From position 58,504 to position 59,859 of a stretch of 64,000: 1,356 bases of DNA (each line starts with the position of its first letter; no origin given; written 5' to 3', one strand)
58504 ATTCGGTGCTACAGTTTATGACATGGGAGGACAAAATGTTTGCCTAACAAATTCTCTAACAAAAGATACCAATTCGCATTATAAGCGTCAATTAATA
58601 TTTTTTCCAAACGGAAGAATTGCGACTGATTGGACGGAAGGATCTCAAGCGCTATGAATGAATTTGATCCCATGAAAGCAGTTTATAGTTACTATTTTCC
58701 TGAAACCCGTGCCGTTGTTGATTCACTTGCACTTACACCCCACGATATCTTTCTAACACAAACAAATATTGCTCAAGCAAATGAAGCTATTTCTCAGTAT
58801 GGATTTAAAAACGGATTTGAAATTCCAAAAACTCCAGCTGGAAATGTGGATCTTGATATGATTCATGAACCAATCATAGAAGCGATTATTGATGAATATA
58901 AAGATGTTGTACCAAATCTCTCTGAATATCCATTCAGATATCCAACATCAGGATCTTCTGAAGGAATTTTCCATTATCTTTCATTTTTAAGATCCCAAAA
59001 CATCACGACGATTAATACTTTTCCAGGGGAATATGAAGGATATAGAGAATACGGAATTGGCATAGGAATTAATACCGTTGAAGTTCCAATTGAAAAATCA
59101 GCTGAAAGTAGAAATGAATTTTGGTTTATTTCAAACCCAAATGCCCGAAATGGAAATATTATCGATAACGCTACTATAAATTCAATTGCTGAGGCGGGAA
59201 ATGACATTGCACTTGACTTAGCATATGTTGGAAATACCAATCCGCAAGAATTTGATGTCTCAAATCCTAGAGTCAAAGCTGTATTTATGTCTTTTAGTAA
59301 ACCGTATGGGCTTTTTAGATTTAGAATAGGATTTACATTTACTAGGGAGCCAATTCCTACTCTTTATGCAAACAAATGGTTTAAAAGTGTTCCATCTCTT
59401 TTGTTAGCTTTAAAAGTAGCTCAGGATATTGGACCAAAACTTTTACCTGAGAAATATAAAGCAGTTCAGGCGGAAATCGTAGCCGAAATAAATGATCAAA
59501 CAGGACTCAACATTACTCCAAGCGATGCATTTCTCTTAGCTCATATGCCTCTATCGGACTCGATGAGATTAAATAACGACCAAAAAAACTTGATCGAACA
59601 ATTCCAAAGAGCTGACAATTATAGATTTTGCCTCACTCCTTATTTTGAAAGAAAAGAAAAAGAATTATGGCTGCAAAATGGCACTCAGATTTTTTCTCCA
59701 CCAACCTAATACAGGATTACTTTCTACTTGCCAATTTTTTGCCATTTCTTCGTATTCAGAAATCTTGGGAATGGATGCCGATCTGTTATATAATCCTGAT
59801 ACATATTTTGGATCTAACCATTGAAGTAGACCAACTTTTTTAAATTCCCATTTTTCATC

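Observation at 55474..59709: NrtR-controlled operon coupling an NAPRTase/NAMPT-family phosphoribosyltransferase to a radical SAM enzyme and a PLP aminotransferase-fold protein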

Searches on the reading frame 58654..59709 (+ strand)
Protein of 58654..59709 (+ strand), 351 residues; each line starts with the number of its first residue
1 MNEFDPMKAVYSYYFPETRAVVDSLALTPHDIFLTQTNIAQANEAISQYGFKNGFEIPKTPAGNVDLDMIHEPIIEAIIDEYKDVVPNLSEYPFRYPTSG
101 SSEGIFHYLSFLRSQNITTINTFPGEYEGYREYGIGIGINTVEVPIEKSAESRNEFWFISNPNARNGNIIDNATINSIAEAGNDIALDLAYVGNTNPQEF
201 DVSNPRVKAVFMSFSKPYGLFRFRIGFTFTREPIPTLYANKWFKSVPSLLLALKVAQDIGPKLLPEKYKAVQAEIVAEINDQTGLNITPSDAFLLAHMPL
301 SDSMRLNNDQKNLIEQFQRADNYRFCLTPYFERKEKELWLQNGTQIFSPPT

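Call 3: search_protein_families(library=pfam, proteins=[window:58654-59709:+], max_evalue=0.01)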
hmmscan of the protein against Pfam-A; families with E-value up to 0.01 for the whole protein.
window:58654-59709:+ (351 aa): 1 family
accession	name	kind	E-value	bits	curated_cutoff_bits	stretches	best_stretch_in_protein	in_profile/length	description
PF00155.27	Aminotran_1_2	-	0.0018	18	19.7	1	138-233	129-236/361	Aminotransferase class I and II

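Call 4: search_protein_families(library=ncbifam, proteins=[window:58654-59709:+], max_evalue=0.01)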
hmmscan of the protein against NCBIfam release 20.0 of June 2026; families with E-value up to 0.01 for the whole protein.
window:58654-59709:+ (351 aa): 6 families
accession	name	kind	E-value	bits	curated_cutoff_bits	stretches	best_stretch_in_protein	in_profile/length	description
TIGR01141.1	hisC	equivalog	1e-06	27.9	276.55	1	143-297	122-296/349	histidinol-phosphate transaminase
TIGR01140.1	L_thr_O3P_dcar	equivalog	8e-06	25.2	290.55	1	97-298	70-282/331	threonine-phosphate decarboxylase CobD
NF002878.0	PRK03321.1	subfamily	0.00028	19.7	374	1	153-234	145-234/352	histidinol-phosphate transaminase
NF006014.0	PRK08153.1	equivalog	0.00054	18.9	510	1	146-231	149-239/370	pyridoxal phosphate-dependent aminotransferase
NF006580.0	PRK09105.1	subfamily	0.0069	15.3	444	1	150-292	165-314/375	pyridoxal phosphate-dependent aminotransferase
NF041364.1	GntC_guanitoxin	equivalog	0.007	15.3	415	0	98-230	66-221/356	guanitoxin biosynthesis PLP-dependent (S)-gamma-hydroxy-L-arginine cyclodehydratase GntC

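Call 5: search_protein_families(library=padloc, proteins=[window:58654-59709:+], max_evalue=0.01)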
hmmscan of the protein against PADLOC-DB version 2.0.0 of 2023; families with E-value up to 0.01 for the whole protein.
window:58654-59709:+ (351 aa): 0 families

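Call 6: search_protein_families(library=phrogs, proteins=[window:58654-59709:+], max_evalue=0.01)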
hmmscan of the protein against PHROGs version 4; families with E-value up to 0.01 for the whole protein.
window:58654-59709:+ (351 aa): 0 families

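Call 9: search_solved_structures(query=window:58654-59709:+, max_evalue=1)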
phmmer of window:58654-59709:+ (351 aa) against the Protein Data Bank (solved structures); distinct sequences matched with E-value up to 1: 8.
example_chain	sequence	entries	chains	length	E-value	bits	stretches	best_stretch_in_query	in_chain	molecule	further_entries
3p1t_A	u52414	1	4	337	9.4e-07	31.6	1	128-258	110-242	Putative histidinol-phosphate aminotransferase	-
1h1c_A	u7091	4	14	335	1.3e-06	31.2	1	122-239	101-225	HISTIDINOL-PHOSPHATE AMINOTRANSFERASE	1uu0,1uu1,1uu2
2f8j_A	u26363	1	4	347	1.4e-06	31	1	122-238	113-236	Histidinol-phosphate aminotransferase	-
9jfb_A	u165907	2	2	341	0.012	18.1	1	152-257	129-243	threonine-phosphate decarboxylase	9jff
3ffh_A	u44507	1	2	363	0.046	16.2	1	152-230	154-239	Histidinol-phosphate aminotransferase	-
8bj1_A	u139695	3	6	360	0.096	15.1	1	142-228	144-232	histidinol-phosphate aminotransferase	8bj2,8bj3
8bj4_A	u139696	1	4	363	0.097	15.1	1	142-228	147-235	histidinol-phosphate aminotransferase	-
4r2n_A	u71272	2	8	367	0.1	15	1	152-300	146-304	Putative phenylalanine aminotransferase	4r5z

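Call 38: search_solved_structures(query=A2, max_evalue=0.001, show_alignments=1)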
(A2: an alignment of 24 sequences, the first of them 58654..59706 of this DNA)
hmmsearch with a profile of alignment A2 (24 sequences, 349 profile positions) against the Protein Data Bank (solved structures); distinct sequences matched with E-value up to 0.001: 10.
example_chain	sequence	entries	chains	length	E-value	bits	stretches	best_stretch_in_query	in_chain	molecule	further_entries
1h1c_A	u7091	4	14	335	2.4e-08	36.6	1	131-242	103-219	HISTIDINOL-PHOSPHATE AMINOTRANSFERASE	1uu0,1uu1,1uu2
2f8j_A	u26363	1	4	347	2.6e-08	36.5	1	131-242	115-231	Histidinol-phosphate aminotransferase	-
3fkd_A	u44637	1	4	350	1.1e-07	34.4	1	163-329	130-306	L-threonine-O-3-phosphate decarboxylase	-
3p1t_A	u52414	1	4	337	1.8e-07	33.8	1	156-264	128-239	Putative histidinol-phosphate aminotransferase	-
3hdo_A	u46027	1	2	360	2.8e-05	26.6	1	104-277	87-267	Histidinol-phosphate aminotransferase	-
8bj1_A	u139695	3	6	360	6.8e-05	25.3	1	157-236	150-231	histidinol-phosphate aminotransferase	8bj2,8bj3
8bj4_A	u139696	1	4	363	7e-05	25.3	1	157-236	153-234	histidinol-phosphate aminotransferase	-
7vrx_A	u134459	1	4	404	9.8e-05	24.8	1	162-248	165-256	Aminotransferase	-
2z61_A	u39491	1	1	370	0.0002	23.7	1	103-243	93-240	Probable aspartate aminotransferase 2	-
7szp_A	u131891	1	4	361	0.00084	21.7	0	105-243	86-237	Histidinol-phosphate aminotransferase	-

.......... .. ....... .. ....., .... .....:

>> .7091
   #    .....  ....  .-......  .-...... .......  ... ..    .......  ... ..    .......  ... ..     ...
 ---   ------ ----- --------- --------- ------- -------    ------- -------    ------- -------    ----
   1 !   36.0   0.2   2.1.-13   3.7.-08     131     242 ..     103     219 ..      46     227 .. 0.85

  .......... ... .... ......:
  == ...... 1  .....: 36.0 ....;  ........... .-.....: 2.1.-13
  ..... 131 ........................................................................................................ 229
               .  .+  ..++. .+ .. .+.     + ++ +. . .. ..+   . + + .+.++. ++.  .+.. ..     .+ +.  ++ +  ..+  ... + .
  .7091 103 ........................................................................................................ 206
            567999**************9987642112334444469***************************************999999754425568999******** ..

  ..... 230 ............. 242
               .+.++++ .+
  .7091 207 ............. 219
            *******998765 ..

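Call 40: find_homologous_proteins(query=window:58654-59706:+, max_evalue=0.001)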
Query window:58654-59706:+ (351 aa): 505 proteins with E <= 0.001 among 1801 candidates; the best 120 are listed.
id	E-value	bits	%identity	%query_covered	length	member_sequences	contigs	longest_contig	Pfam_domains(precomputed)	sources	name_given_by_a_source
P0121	1.8e-235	799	100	100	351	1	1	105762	-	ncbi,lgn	-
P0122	1.6e-159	549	72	96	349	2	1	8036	-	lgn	-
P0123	1.3e-138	480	62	96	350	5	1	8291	-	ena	-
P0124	4.2e-135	469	62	96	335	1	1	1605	-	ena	-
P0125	3.0e-134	466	60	96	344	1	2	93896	-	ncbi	-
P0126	3.8e-112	393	53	94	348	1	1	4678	PF00155.28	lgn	-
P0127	1.8e-110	388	52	96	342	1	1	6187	PF00155.28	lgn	-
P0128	1.6e-109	384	53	95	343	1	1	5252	PF00155.28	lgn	-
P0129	2.2e-109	384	53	95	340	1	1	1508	-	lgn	-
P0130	9.2e-107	375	50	95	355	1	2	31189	-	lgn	-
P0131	3.8e-106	373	51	95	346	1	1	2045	PF00155.28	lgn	-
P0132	1.3e-105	372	52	95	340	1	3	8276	PF00155.28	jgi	jgi:hypothetical protein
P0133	4.3e-105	370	50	95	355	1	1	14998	PF00155.28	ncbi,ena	-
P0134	7.3e-105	369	50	96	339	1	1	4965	PF00155.28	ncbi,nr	ncbi:aminotransferase class I/II-fold pyridoxal phosphate-dependent enzyme [Candidatus Woesearchaeot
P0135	2.2e-104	368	49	96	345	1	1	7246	PF00155.28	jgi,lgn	-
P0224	1.0e-89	319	48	94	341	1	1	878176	-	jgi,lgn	-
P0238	1.4e-87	312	46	96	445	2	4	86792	PF00155.28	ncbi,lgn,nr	ncbi:aminotransferase class I/II-fold pyridoxal phosphate-dependent enzyme [bacterium]|nr:aminotrans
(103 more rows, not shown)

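Call 43: find_encoding_contigs(protein=P0224, flank=8000, max_places=1)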
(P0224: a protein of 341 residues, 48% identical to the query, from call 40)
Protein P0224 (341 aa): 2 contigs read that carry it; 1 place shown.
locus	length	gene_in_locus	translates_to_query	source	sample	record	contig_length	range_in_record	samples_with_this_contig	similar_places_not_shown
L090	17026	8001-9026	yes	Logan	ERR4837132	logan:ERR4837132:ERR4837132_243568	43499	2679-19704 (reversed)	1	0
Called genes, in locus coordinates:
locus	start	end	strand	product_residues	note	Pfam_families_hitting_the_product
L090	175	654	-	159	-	PF00398:RrnaAD (weak)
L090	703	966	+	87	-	PF01371:Trp_repressor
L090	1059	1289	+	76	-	-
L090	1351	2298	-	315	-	-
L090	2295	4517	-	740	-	PF00534:Glycos_transf_1, PF13692:Glyco_trans_1_4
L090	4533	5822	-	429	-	PF00709:Adenylsucc_synt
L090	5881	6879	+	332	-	-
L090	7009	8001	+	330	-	PF04055:Radical_SAM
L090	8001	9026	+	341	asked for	-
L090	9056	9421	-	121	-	-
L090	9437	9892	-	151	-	PF07731:Cu-oxidase_2 (faint), PF13473:Cupredoxin_1, PF00127:Copper-bind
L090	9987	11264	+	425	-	PF13660:DUF4147, PF05161:MOFRL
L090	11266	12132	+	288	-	PF13292:DXP_synthase_N (faint), PF00456:Transketolase_N, PF00676:E1_dh (weak)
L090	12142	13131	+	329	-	PF02779:Transket_pyr, PF02780:Transketolase_C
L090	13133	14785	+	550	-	PF01565:FAD_binding_4, PF02913:FAD-oxidase_C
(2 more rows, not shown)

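Call 44: find_encoding_contigs(protein=P0238, flank=8000, max_places=1)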
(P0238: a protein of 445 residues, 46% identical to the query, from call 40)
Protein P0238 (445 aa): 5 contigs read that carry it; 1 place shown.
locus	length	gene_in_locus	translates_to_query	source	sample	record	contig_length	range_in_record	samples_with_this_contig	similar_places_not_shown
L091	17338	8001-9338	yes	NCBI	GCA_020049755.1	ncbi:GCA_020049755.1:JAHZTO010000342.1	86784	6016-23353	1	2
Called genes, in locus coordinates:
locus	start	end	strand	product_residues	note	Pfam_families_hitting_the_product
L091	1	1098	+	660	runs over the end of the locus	-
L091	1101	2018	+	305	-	-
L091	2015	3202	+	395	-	-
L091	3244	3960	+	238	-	PF00899:ThiF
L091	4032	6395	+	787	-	PF23569:NBD_SMAX1 (weak), PF00004:AAA, PF17871:AAA_lid_9, PF00158:Sigma54_activat (weak), PF00004:AAA, PF07724:AAA_2, PF07728:AAA_5, PF10431:ClpB_D2-small, +7 more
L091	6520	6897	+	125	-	-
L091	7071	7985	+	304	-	PF04055:Radical_SAM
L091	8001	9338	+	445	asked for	PF00155:Aminotran_1_2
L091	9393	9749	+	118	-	-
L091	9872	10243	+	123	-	-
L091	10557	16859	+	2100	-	PF00069:Pkinase, PF07714:PK_Tyr_Ser-Thr, PF13191:AAA_16, PF01590:GAF, PF13185:GAF_2, PF00512:HisKA, PF02518:HATPase_c, PF00072:Response_reg, +3 more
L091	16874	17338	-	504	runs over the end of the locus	-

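Call 50: predict_structure(alignment_id=A3)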
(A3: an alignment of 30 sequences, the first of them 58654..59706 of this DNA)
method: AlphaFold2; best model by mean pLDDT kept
length: 351 residues; sequences in the alignment: 30
mean_pLDDT: 92.0   pTM: 0.91
mean pLDDT of the five models: 92.0, 91.8, 91.5, 91.0, 90.1
residues with pLDDT >= 90: 290; 70-90: 47; 50-70: 8; < 50: 6
segments of 3 or more residues with pLDDT < 50: 347-351
pLDDT, mean of each block of 10 residues (from residue 1): 83 90 80 90 90 91 94 96 97 96 96 96 88 93 93 93 96 97 98 94 98 95 95 93 88 96 93 96 95 96 96 95 96 88 54 35
secondary structure, 60 per line:
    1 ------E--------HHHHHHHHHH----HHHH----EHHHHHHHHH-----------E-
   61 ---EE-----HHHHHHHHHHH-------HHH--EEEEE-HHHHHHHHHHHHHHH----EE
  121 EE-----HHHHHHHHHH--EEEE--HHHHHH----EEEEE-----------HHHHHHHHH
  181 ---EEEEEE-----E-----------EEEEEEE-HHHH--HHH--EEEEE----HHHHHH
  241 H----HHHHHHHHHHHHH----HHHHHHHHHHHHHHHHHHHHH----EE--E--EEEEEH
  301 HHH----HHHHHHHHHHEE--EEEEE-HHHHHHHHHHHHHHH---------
elements in order: H16-25 H30-33 H39-47 H71-81 E94-98 H100-114 E119-122 H128-137 E140-143 H146-151 E156-160 H172-180 E184-189 E207-213 H215-218 E226-230 H235-241 H246-258 H263-283 E295-299 H300-303 H308-317 E322-326 H328-342
